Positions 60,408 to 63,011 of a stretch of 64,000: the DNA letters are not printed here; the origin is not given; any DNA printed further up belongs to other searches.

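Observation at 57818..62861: Redundant trehalose synthesis locus with a sensor-fused OtsA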

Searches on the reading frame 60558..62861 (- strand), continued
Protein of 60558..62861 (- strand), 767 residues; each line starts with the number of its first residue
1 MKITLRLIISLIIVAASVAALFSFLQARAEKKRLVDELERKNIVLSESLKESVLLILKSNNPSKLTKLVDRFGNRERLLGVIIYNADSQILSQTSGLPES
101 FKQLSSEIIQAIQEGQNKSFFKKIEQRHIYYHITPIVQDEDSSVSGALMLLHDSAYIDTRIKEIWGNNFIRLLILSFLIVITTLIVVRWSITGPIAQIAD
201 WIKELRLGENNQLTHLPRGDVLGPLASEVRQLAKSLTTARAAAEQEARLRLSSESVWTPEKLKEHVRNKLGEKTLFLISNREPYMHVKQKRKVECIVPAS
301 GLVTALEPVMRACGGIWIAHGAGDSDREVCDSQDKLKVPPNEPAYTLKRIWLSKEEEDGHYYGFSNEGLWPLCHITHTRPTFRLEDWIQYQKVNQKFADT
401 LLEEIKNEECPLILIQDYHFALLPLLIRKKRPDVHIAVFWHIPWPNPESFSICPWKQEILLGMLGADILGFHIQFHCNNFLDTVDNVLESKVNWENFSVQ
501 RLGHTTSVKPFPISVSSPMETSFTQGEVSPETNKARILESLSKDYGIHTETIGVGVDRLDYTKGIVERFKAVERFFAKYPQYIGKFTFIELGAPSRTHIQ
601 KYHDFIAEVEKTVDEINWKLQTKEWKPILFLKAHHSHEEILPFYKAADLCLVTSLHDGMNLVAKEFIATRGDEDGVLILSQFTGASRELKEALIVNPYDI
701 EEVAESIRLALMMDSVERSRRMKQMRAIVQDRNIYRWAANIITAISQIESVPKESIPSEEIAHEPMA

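Call 36: predict_structure(alignment_id=A1)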
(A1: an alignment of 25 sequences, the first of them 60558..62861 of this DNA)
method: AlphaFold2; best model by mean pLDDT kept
length: 767 residues; sequences in the alignment: 25
mean_pLDDT: 71.5   pTM: 0.53
mean pLDDT of the five models: 71.5, 66.1, 65.9, 63.7, 62.9
residues with pLDDT >= 90: 86; 70-90: 387; 50-70: 158; < 50: 136
segments of 3 or more residues with pLDDT < 50: 215-220, 246-253, 363-380, 442-508, 516-527, 598-600, 752-767
pLDDT, mean of each block of 10 residues (from residue 1): 80 85 88 89 87 84 85 77 88 85 79 87 85 85 85 88 87 84 76 62 55 48 55 58 52 61 82 82 67 62 71 82 73 80 77 68 40 40 65 87 89 78 76 77 41 34 30 33 37 39 44 50 48 82 85 79 75 94 92 56 72 88 80 69 89 70 81 86 72 86 94 93 85 75 73 44 35
secondary structure, 60 per line:
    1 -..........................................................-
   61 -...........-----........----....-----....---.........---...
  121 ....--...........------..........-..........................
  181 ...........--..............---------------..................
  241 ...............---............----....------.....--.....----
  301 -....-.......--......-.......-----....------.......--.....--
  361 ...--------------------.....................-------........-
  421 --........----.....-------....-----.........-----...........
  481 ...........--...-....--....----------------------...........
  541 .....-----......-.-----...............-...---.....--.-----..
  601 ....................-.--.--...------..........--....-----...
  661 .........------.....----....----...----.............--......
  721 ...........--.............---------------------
elements in order (helices of 4 or more, strands of 3 or more residues): H2-59 H62-72 E78-85 E90-93 H99-102 H106-114 E118-124 E127-137 E144-153 H155-191 H194-207 H223-255 H259-270 E275-278 E285-289 E292-296 H302-305 H307-313 E316-321 H323-329 E335-338 E345-351 H354-358 H384-404 E412-416 H423-430 E435-439 H447-450 H456-464 H470-491 E498-501 E504-507 H530-545 E551-556 H564-578 E586-590 H599-620 E628-630 H637-646 E649-652 H658-669 E676-680 H685-688 E693-695 H700-712 H715-731 H734-746

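Call 46: fold_search(model_id=the predicted structure, library=pdb)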
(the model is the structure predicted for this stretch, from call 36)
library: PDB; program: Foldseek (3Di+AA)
matches with E <= 10: 1331; with E <= 0.001: 289
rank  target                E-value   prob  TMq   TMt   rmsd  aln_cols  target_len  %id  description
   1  1uqt_B                1.8e-27  1.00  0.45  0.72   7.7       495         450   29  Trehalose-6-phosphate from E. coli bound with UDP-2-fluoro glucose. (released 2003-12-12)
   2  2wtx_B                2.6e-27  1.00  0.46  0.74   7.1       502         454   30  Insight into the mechanism of enzymatic glycosyltransfer with retention through the synthesis and analysis of bisubstr (released 2010-02-23)
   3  1uqu_A                2.9e-27  1.00  0.45  0.73   7.8       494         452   30  Trehalose-6-phosphate from E. coli bound with UDP-glucose. (released 2003-11-13)
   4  1gz5_B                4.7e-27  1.00  0.46  0.74   7.2       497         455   30  Trehalose-6-phosphate synthase. OtsA (released 2003-02-07)
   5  2wtx_D                7.1e-27  1.00  0.45  0.73   7.8       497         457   30  Insight into the mechanism of enzymatic glycosyltransfer with retention through the synthesis and analysis of bisubstr (released 2010-02-23)
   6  1gz5_A                7.4e-27  1.00  0.46  0.73   7.2       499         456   30  Trehalose-6-phosphate synthase. OtsA (released 2003-02-07)
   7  6jak_A                1.3e-26  1.00  0.45  0.73   7.3       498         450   30  OtsA apo structure (released 2019-12-04)
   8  5tvg_D                2.0e-26  1.00  0.44  0.71   7.7       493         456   25  Crystal structure of an alpha,alpha-trehalose-phosphate synthase (UDP-forming) from Burkholderia vietnamiensis (released 2016-11-16)
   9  1uqu_B                2.3e-26  1.00  0.45  0.74   7.6       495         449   30  Trehalose-6-phosphate from E. coli bound with UDP-glucose. (released 2003-11-13)
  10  5hut_A                4.2e-26  1.00  0.46  0.72   7.7       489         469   29  Structure of Candida albicans trehalose-6-phosphate synthase in complex with UDP-glucose (released 2017-05-03)
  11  5hvm_B                4.6e-26  1.00  0.44  0.72   7.6       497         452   28  Structure of Aspergillus fumigatus trehalose-6-phosphate synthase A in complex with UDP and validoxylamine A (released 2017-05-03)
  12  5hvl_B                5.1e-26  1.00  0.46  0.72   7.5       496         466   29  Structure of Candida albicans trehalose-6-phosphate synthase in complex with UDP and validoxylamine A (released 2017-05-03)
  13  6jbr_A                6.0e-26  1.00  0.46  0.72   7.5       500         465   30  Tps1/UDP/T6P complex (released 2019-12-04)
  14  5l3k_E                6.7e-26  1.00  0.47  0.76   7.3       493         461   31  Structure of Mycobacterium thermoresistibile trehalose-6-phosphate synthase in a ternary complex with ADP and fructose (released 2017-06-07)
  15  5jio                  7.0e-26  1.00  0.49  0.78   6.9       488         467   32  Structure of Mycobacterium thermoresistibile trehalose-6-phosphate synthase ternary complex with ADP and Glucose-6-phosp (released 2017-05-10)
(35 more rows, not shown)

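Call 63: find_homologous_proteins(query=L006:9069-10445:+, max_evalue=1e-10)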
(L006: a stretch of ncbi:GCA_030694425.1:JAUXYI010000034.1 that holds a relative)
Query L006:9069-10445:+ (458 aa): 988 proteins with E <= 1e-10 among 8000 candidates; the best 120 are listed.
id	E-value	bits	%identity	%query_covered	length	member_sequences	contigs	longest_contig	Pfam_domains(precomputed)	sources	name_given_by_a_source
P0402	3.5e-296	1000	100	100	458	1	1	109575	PF00924.25,PF19027.6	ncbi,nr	ncbi:MAG: DUF5752 family protein [Thermodesulfovibrionia bacterium]|nr:DUF5752 family protein [Therm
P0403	1.1e-280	949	95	100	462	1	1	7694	PF00924.25,PF19027.6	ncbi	-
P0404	1.0e-261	887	86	100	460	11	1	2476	PF00924.25,PF19027.6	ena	-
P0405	1.4e-258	876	85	100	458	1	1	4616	PF00924.25,PF19027.6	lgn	-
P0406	4.5e-255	865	86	100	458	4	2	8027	PF00924.25,PF19027.6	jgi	jgi:small-conductance mechanosensitive channel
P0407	1.4e-254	863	84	100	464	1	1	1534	PF00924.25,PF19027.6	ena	-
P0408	2.0e-253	859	84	100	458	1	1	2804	PF00924.25,PF19027.6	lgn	-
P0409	2.6e-253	859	85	100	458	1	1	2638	PF00924.25,PF19027.6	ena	-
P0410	9.7e-253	857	84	100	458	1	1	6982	PF00924.25,PF19027.6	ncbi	ncbi:MAG: DUF5752 family protein [Nitrospirota bacterium]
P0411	4.9e-252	855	83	100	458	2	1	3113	PF00924.25,PF19027.6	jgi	-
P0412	6.8e-251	851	83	100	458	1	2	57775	PF00924.25,PF19027.6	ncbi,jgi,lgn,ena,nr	ncbi:MAG: hypothetical protein CVV37_02930 [Nitrospira bacterium HGW-Nitrospira-1]|nr:MAG: hypotheti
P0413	1.9e-249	846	83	100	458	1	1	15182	PF00924.25,PF19027.6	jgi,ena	-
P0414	5.5e-249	845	85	97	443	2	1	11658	PF00924.25,PF19027.6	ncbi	ncbi:MAG: DUF5752 family protein, partial [Nitrospirota bacterium]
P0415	3.5e-248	842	83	100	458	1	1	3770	PF00924.25,PF19027.6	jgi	jgi:small-conductance mechanosensitive channel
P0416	3.7e-245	832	80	100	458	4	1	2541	PF00924.25,PF19027.6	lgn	-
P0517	9.3e-181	620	60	99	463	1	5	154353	PF00924.25,PF19027.6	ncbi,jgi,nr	ncbi:MAG: mechanosensitive ion channel family protein [Chloroflexi bacterium]|nr:mechanosensitive io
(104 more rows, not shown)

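Call 67: search_protein_families(library=pfam, proteins=[L007:10979-11368:+, L011:3796-4197:+], max_evalue=0.001)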
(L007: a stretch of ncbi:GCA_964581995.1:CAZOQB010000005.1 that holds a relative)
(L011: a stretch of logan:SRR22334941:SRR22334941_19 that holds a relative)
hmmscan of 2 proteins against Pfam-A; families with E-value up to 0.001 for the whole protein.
L007:10979-11368:+ (129 aa): 0 families

L011:3796-4197:+ (133 aa): 1 family
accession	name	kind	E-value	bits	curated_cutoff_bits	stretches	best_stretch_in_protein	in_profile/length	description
PF05099.18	TerB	-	0.00091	19.9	24.4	0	68-104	70-105/118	Tellurite resistance protein TerB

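Call 71: find_encoding_contigs(protein=P0517, flank=6000, max_places=1)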
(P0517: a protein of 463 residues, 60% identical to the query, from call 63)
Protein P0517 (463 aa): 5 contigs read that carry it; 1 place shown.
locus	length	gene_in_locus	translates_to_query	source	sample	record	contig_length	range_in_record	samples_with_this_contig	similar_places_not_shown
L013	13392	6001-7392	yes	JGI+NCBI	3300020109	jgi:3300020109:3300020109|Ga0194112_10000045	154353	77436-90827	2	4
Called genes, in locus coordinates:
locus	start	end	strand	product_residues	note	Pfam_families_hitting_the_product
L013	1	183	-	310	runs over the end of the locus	PF04471:Mrr_cat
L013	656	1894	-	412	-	PF01743:PolyA_pol, PF12627:PolyA_pol_RNAbd, PF13735:tRNA_NucTran2_2 (weak)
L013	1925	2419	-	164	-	PF13302:Acetyltransf_3, PF13420:Acetyltransf_4, PF00583:Acetyltransf_1, PF13673:Acetyltransf_10, PF13508:Acetyltransf_7, PF08445:FR47 (weak)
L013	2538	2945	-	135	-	PF03061:4HBT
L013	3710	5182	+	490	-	PF00982:Glyco_transf_20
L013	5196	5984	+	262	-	PF02358:Trehalose_PPase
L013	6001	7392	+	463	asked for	PF00924:MS_channel_2nd, PF19027:DUF5752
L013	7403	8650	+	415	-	PF21269:TreT_GT1, PF00534:Glycos_transf_1, PF20706:GT4-conflict (weak), PF13692:Glyco_trans_1_4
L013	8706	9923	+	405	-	PF00999:Na_H_Exchanger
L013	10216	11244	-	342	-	PF02129:Peptidase_S15, PF00561:Abhydrolase_1, PF01738:DLH (weak), PF12146:Hydrolase_4, PF20434:BD-FAE (faint), PF12697:Abhydrolase_6, PF00326:Peptidase_S9, PF02230:Abhydrolase_2 (faint)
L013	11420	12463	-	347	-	PF00478:IMPDH, PF03060:NMO, PF00977:His_biosynth (faint), PF03060:NMO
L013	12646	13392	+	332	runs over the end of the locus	PF00478:IMPDH (faint), PF03060:NMO, PF01070:FMN_dh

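Call 85: find_related_loci(query=A1, collection=metagenome_contigs, flank=7000)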
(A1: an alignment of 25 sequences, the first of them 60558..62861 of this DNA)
Query A1 (767 aa) in metagenome_contigs; peptide patterns used: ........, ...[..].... (x = any residue, [..] = any of these).
600 stretches matched a pattern (row limit reached: there are more); 599 encode a relative of the query (tblastn E <= 1e-3); the best 80 are kept; 80 distinct loci.
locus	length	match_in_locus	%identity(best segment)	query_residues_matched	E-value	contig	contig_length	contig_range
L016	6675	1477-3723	59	1-755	0e+0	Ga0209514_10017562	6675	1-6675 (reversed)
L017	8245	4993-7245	59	1-759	0e+0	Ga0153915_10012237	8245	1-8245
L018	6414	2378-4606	58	1-748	0e+0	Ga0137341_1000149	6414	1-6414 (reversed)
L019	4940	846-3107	57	1-759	0e+0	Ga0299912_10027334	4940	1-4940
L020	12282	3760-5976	54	1-748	0e+0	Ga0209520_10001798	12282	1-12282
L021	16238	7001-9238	57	1-750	0e+0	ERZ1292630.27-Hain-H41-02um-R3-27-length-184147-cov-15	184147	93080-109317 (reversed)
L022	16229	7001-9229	55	1-748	0e+0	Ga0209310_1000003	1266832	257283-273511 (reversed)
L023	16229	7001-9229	54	1-748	0e+0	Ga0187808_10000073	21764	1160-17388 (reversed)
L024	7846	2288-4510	53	3-748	0e+0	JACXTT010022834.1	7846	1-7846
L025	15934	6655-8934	51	3-767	0e+0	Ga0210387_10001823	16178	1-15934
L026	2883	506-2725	53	3-748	0e+0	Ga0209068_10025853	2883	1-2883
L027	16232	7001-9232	55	1-748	0e+0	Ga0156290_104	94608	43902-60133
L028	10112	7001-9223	52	3-748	0e+0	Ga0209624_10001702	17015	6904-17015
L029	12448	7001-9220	52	3-748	0e+0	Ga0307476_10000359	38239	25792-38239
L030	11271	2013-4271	52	3-761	0e+0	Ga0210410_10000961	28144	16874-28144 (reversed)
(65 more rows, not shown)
